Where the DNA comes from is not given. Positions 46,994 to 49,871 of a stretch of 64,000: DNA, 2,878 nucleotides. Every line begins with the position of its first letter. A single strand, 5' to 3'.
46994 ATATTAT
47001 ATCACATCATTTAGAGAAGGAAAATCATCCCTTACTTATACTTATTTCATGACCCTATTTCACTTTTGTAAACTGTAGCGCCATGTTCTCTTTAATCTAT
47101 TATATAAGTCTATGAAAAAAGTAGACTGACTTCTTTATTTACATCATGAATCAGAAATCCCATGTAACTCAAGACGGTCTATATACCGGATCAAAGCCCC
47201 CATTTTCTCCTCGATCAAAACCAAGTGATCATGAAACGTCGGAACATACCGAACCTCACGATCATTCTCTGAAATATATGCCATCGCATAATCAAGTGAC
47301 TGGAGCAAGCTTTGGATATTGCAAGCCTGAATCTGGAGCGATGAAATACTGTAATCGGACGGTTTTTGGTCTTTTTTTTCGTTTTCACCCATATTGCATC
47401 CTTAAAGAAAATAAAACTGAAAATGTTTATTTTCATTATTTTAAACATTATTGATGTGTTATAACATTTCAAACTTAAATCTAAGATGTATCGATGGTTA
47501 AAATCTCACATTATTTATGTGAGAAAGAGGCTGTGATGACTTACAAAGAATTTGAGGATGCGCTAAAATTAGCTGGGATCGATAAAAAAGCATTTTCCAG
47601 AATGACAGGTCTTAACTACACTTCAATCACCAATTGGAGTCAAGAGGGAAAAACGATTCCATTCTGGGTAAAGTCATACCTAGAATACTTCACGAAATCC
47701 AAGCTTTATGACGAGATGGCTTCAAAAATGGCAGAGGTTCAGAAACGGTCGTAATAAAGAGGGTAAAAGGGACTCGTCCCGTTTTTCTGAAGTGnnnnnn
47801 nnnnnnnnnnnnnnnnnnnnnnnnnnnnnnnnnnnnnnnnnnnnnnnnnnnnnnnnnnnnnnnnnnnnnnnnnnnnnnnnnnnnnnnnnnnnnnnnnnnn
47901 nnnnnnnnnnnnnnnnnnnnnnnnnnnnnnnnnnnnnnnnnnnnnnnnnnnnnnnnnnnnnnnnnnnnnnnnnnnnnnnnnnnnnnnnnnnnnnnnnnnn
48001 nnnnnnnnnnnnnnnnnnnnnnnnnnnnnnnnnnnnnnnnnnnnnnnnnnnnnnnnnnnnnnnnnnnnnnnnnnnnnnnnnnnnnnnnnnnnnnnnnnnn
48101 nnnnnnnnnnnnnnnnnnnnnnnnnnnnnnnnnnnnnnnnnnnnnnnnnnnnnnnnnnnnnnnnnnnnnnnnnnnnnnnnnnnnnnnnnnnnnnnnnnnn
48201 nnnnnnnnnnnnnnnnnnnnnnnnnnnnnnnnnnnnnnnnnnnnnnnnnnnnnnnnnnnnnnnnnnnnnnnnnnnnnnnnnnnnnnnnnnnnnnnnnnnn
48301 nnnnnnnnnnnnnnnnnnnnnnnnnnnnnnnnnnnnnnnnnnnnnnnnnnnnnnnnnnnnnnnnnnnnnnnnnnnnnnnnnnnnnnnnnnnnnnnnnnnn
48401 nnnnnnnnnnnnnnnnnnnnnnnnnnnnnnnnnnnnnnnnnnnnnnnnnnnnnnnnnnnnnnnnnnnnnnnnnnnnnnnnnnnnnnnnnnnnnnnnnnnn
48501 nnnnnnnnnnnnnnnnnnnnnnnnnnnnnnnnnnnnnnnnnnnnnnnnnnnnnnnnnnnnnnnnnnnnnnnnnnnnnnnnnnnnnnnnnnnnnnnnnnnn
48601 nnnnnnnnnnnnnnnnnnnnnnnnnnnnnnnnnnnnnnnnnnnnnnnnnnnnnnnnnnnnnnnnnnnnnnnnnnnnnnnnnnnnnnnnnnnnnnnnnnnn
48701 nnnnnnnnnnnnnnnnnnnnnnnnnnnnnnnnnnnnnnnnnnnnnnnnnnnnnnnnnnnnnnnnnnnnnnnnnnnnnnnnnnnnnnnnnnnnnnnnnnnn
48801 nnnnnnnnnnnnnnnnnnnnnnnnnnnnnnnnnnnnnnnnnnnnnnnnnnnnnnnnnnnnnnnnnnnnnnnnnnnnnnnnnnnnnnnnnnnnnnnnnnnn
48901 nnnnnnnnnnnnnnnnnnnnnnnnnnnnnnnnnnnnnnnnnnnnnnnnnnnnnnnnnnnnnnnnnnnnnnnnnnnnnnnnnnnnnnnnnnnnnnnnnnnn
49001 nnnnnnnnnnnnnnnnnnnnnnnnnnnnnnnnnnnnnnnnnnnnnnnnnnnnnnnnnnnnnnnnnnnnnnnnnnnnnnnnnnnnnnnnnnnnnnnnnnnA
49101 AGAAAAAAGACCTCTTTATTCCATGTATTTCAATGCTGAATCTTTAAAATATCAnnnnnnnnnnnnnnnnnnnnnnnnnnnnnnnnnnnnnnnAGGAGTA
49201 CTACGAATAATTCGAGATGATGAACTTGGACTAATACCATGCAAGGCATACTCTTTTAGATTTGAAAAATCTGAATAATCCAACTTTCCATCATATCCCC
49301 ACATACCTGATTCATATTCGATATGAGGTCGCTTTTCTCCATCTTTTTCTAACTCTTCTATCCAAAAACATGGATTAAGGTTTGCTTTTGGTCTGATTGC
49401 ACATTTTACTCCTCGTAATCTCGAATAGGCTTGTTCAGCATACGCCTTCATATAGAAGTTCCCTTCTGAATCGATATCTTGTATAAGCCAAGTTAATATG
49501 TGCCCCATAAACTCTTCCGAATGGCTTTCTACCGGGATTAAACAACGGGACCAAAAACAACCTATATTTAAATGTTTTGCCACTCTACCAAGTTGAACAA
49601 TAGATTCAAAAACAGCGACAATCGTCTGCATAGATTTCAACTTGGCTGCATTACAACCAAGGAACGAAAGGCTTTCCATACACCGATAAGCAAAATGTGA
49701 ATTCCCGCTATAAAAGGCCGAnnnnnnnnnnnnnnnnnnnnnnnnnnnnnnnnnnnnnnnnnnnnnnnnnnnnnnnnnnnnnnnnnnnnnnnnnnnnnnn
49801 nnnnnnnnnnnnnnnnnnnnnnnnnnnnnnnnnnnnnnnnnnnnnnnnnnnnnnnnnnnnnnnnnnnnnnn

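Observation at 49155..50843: Gene B: four-TM anchor plus a large orphan domain - possible membrane effector or scaffold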

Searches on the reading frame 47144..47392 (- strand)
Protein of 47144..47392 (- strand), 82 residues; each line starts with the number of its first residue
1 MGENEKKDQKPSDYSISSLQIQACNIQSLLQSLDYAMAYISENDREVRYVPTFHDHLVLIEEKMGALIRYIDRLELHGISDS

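Call 3: search_protein_families(library=pfam, proteins=[window:47144-47392:-], max_evalue=0.1)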
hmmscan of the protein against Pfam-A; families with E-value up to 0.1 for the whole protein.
window:47144-47392:- (82 aa): 0 families

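Call 4: search_protein_families(library=padloc, proteins=[window:47144-47392:-], max_evalue=0.1)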
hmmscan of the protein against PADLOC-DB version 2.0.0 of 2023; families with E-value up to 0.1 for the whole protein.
window:47144-47392:- (82 aa): 0 families

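Call 5: search_protein_families(library=ncbifam, proteins=[window:47144-47392:-], max_evalue=0.1)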
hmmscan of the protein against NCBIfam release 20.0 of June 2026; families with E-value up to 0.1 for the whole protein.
window:47144-47392:- (82 aa): 1 family
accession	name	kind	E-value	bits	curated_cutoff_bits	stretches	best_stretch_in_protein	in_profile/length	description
NF011945.0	PRK15416.1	subfamily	0.024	14.2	142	1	15-63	141-189/201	lipopolysaccharide core heptose(II)-phosphate phosphatase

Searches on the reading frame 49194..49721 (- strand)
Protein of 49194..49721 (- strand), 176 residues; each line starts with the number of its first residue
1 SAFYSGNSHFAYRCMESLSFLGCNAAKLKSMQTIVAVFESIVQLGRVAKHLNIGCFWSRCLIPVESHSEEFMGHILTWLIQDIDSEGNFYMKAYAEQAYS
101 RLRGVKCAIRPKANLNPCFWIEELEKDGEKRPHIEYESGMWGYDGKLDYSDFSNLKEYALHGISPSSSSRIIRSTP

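Call 59: predict_structure(alignment_id=A2)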
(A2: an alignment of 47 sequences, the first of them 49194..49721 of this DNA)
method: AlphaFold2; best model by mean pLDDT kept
length: 176 residues; sequences in the alignment: 47
mean_pLDDT: 90.4   pTM: 0.88
mean pLDDT of the five models: 90.4, 90.3, 90.0, 89.9, 89.7
residues with pLDDT >= 90: 118; 70-90: 53; 50-70: 5; < 50: 0
segments of 3 or more residues with pLDDT < 50: none
pLDDT, mean of each block of 10 residues (from residue 1): 88 96 98 98 96 84 92 95 90 97 95 74 94 89 87 92 84 72
secondary structure, 60 per line:
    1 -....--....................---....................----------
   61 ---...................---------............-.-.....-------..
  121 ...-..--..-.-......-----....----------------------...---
elements in order: H2-5 H8-27 H31-50 H64-82 H92-103 E107-111 E119-123 E134-139 E145-148 E171-173

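Call 65: fold_search(model_id=the predicted structure, library=pdb)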
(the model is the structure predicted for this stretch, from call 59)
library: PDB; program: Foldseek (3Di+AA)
matches with E <= 10: 93; with E <= 0.001: 0
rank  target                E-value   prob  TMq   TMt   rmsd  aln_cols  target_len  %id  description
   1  6e9r_A                9.3e-01  0.35  0.27  0.27  10.8       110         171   10  DHF46 filament (released 2018-11-21)
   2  2nnu_A                1.2e+00  0.04  0.17  0.15  15.5       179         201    9  Crystal Structure of the Papillomavirus DNA Tethering Complex E2:Brd4 (released 2007-01-09)
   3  8fiq_A                1.4e+00  0.69  0.34  0.35   3.6        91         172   10  Multi-state design of two-state switchable hinge proteins (released 2023-08-16)
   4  6e9x_A                1.5e+00  0.84  0.38  0.40   3.4        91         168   10  DHF91 filament (released 2018-11-21)
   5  5cwl_B                1.5e+00  0.30  0.28  0.28  10.7       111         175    9  Crystal structure of de novo designed helical repeat protein DHR54 (released 2015-12-16)
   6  5cwl_A                1.6e+00  0.25  0.28  0.28  12.4       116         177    8  Crystal structure of de novo designed helical repeat protein DHR54 (released 2015-12-16)
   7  8e0m_K                2.0e+00  0.23  0.37  0.38   5.4       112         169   13  Homotrimeric variant of tcTRP9, BGL15 (released 2023-04-12)
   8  2b05_E                2.1e+00  0.06  0.20  0.16  12.8       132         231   10  Crystal Structure of 14-3-3 gamma in complex with a phosphoserine peptide (released 2005-10-11)
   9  9k7x_D                2.2e+00  0.44  0.35  0.62   4.7        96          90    6  Crystal structure of designed calcium-induced homotrimer C3-Ca1-DN*3-20 (released 2025-10-29)
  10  4y5w_A                2.4e+00  0.08  0.27  0.12  13.0       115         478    8  Transcription factor-DNA complex (released 2016-02-17)
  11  5ltw_F                2.5e+00  0.09  0.26  0.22  10.5       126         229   14  Complex of human 14-3-3 sigma CLU1 mutant with phosphorylated heat shock protein B6 (released 2017-02-01)
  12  3pwx_B                2.7e+00  0.04  0.18  0.17  22.6       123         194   13  Structure of putative flagellar hook-associated protein from Vibrio parahaemolyticus (released 2011-01-19)
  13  6a5s_A                3.0e+00  0.06  0.18  0.14  12.6       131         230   11  Structure of 14-3-3 gamma in complex with TFEB 14-3-3 binding motif (released 2019-02-13)
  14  5v8i_1t               3.2e+00  0.25  0.33  0.54   4.6        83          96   12  Thermus thermophilus 70S ribosome lacking ribosomal protein uS17 (released 2018-03-28)
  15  9k7x_E                3.4e+00  0.33  0.36  0.66   4.5        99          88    6  Crystal structure of designed calcium-induced homotrimer C3-Ca1-DN*3-20 (released 2025-10-29)
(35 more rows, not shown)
